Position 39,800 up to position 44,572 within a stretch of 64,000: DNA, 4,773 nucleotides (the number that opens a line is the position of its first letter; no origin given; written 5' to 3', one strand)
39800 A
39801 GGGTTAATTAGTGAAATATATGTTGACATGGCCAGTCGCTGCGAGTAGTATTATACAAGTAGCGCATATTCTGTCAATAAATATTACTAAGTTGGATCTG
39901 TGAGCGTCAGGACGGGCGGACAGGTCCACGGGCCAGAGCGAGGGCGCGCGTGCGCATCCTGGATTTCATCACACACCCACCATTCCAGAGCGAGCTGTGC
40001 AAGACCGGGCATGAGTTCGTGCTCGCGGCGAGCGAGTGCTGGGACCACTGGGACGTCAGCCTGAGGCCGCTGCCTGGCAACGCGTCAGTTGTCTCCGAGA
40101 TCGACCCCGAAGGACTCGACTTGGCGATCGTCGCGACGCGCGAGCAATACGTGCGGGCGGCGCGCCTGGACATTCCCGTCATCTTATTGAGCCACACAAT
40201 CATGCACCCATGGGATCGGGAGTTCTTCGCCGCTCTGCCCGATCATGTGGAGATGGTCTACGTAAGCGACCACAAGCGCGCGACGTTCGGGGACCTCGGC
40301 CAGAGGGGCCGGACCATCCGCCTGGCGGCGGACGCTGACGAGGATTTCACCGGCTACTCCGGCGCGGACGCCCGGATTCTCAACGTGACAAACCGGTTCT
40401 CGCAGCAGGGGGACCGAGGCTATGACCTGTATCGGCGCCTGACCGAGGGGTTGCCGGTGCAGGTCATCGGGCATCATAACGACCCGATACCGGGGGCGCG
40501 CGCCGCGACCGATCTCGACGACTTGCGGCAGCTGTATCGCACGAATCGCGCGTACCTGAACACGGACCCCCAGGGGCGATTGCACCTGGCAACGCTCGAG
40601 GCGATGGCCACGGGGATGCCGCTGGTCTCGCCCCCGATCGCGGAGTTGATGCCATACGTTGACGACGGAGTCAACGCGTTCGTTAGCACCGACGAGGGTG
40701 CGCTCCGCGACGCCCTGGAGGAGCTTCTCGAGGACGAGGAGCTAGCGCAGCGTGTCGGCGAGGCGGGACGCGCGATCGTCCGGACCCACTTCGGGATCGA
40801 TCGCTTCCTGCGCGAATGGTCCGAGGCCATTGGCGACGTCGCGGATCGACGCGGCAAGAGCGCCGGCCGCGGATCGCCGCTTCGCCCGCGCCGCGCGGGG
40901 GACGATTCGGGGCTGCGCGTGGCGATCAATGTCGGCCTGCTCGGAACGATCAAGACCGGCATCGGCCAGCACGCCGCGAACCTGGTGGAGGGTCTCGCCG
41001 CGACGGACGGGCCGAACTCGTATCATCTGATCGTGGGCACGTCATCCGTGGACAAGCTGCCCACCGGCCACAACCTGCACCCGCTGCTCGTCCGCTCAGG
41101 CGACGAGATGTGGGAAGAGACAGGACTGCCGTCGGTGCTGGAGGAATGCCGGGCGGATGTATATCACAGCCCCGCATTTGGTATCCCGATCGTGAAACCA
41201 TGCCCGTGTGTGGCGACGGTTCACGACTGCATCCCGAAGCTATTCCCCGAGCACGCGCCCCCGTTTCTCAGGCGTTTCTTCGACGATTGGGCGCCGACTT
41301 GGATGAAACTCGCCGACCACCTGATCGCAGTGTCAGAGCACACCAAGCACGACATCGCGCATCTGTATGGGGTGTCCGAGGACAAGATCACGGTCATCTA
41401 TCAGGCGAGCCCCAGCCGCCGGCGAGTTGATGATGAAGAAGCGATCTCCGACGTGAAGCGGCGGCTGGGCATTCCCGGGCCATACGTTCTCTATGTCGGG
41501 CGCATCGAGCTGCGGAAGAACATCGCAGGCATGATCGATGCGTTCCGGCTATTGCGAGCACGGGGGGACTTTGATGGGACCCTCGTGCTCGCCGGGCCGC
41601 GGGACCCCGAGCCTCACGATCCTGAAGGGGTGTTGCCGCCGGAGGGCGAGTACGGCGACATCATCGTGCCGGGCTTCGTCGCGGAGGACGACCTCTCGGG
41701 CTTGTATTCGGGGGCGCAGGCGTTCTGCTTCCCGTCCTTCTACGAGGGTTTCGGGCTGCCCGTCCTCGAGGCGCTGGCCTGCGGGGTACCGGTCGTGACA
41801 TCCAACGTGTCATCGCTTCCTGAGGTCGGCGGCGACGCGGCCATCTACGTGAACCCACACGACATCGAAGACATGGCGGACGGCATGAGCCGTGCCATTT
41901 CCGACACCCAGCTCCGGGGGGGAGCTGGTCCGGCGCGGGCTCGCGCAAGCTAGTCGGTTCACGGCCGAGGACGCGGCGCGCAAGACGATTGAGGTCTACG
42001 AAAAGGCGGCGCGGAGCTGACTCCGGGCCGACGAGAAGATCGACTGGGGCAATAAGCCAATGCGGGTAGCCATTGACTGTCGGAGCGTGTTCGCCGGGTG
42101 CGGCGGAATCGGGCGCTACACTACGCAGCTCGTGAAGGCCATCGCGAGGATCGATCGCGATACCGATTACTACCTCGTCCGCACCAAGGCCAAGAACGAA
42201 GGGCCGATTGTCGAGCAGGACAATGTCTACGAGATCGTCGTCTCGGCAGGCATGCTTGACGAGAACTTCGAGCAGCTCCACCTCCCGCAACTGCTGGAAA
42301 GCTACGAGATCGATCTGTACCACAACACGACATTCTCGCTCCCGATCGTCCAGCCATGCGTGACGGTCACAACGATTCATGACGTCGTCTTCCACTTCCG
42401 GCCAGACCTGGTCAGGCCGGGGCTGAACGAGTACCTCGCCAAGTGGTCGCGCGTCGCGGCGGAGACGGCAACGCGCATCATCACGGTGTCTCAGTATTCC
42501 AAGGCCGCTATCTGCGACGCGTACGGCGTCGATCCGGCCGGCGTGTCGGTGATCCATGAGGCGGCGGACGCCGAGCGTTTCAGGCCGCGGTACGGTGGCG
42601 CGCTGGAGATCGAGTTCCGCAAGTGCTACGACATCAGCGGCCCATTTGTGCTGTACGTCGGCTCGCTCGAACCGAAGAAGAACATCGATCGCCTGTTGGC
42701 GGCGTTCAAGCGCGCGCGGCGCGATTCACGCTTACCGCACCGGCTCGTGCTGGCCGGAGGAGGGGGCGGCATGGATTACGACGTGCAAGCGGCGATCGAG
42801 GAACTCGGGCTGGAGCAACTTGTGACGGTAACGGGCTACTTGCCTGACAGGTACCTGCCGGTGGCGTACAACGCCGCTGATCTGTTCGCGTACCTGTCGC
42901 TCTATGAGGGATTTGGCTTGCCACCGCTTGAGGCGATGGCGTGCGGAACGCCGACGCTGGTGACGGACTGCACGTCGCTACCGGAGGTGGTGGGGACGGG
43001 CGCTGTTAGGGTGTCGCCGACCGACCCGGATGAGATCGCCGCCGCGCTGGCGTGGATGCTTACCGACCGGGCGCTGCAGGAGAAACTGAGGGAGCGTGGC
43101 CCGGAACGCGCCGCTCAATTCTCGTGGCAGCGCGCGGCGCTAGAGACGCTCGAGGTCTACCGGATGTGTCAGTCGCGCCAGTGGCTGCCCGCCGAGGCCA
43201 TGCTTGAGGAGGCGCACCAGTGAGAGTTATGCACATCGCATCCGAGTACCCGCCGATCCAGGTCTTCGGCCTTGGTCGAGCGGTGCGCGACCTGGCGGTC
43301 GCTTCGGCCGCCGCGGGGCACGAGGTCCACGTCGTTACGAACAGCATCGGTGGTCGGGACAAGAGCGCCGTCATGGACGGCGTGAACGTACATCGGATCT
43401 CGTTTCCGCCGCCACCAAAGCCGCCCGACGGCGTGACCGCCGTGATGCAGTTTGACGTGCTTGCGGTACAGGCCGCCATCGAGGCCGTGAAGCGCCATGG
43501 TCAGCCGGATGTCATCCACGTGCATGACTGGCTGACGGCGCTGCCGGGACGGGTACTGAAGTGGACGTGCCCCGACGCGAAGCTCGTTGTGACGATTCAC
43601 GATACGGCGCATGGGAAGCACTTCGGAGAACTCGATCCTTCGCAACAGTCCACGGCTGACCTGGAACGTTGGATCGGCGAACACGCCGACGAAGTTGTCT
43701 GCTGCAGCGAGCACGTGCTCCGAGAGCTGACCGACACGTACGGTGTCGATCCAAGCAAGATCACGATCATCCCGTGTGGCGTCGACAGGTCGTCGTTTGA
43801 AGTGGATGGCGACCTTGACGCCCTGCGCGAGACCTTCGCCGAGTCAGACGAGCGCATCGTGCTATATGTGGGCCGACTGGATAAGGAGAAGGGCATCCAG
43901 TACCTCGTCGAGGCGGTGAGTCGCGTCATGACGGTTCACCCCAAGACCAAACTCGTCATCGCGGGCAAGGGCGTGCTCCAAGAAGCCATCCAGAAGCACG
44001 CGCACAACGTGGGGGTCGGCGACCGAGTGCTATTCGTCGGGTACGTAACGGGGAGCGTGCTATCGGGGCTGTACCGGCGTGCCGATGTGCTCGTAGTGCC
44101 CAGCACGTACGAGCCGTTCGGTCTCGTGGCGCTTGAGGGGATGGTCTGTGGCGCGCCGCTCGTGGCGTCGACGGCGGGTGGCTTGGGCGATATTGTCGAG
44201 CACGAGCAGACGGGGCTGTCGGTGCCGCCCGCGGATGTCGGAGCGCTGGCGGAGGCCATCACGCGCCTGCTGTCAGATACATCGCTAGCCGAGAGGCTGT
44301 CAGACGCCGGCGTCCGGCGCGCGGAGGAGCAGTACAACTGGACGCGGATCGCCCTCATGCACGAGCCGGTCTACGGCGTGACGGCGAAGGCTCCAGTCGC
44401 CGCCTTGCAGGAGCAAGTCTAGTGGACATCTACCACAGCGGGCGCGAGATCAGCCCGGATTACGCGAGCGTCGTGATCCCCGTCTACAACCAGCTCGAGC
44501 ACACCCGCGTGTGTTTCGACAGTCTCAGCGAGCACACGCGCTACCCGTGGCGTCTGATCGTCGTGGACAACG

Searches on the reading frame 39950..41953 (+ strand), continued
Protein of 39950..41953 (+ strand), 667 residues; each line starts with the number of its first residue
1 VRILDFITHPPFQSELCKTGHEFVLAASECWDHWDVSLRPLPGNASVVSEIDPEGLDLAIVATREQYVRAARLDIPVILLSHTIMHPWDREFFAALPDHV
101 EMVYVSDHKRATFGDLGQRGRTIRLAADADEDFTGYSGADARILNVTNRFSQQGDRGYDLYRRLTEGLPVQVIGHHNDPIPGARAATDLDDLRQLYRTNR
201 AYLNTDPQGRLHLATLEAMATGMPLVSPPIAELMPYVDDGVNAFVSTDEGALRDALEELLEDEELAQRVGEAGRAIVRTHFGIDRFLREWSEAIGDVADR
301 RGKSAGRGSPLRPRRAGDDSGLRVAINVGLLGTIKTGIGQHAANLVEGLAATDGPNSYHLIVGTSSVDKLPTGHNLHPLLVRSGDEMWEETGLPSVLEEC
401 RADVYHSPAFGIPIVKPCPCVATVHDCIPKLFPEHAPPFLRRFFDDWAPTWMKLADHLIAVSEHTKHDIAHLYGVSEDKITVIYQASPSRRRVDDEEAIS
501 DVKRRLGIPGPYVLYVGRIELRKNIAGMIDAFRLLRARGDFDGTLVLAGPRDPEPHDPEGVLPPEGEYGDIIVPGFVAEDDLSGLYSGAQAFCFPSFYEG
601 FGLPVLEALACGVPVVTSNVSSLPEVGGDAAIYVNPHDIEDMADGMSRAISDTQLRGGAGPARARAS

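Call 66: find_encoding_contigs(protein=P0006, flank=5000, max_places=2)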
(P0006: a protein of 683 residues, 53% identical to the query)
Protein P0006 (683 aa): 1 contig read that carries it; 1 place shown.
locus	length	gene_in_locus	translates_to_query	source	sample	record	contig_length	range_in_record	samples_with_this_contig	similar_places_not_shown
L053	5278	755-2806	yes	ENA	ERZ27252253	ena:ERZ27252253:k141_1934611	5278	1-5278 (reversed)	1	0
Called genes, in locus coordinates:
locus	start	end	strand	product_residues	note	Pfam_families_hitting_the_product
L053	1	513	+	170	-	?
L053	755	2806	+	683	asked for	PF13524:Glyco_trans_1_2, PF13692:Glyco_trans_1_4 (weak), PF13439:Glyco_transf_4, PF13579:Glyco_trans_4_4 (weak), PF20706:GT4-conflict (weak), PF00534:Glycos_transf_1, PF13692:Glyco_trans_1_4, PF13524:Glyco_trans_1_2 (weak)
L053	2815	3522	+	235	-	PF00535:Glycos_transf_2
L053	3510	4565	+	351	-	PF13439:Glyco_transf_4, PF00534:Glycos_transf_1 (weak)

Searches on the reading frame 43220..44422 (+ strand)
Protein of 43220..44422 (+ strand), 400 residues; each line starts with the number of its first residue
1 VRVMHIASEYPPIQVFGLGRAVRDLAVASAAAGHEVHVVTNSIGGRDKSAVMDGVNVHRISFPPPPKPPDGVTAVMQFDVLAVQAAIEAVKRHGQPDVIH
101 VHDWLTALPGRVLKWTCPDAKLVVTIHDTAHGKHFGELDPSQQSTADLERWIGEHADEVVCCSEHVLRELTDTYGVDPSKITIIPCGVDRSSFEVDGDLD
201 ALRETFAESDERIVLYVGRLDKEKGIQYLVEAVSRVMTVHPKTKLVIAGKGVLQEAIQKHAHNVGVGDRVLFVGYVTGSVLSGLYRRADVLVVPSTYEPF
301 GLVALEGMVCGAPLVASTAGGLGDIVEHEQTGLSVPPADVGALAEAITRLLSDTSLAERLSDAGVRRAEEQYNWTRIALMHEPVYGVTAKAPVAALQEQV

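Call 8: search_protein_families(library=pfam, proteins=[window:43220-44422:+])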
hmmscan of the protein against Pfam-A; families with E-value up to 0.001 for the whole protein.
window:43220-44422:+ (400 aa): 9 families
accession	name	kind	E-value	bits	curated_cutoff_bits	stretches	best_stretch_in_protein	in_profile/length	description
PF00534.26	Glycos_transf_1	-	3e-45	154.3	26.4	1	206-364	10-169/172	Glycosyl transferases group 1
PF13692.12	Glyco_trans_1_4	-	2.8e-38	131.8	27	1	212-353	2-142/142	Glycosyl transferases group 1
PF13439.12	Glyco_transf_4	-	1.6e-35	123.1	28.5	1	17-190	3-168/170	Glycosyltransferase Family 4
PF13579.12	Glyco_trans_4_4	-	3.3e-33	115.7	29.7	1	17-187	2-158/158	Glycosyl transferase 4-like domain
PF20706.3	GT4-conflict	-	1.7e-21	77.1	26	1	23-377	19-381/385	Family 4 Glycosyltransferase in conflict systems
PF08323.17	Glyco_transf_5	-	3.1e-21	76.6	22.7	1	2-174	1-228/239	Starch synthase catalytic domain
PF13477.12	Glyco_trans_4_2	-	2.5e-05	24.9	23.4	1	28-161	19-137/139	Glycosyl transferase 4-like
PF13524.12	Glyco_trans_1_2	-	6.7e-05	23.3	25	1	241-377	13-138/144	Glycosyl transferase-like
PF00982.27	Glyco_transf_20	-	0.00039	19.7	32.5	0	182-243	240-307/473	Glycosyltransferase family 20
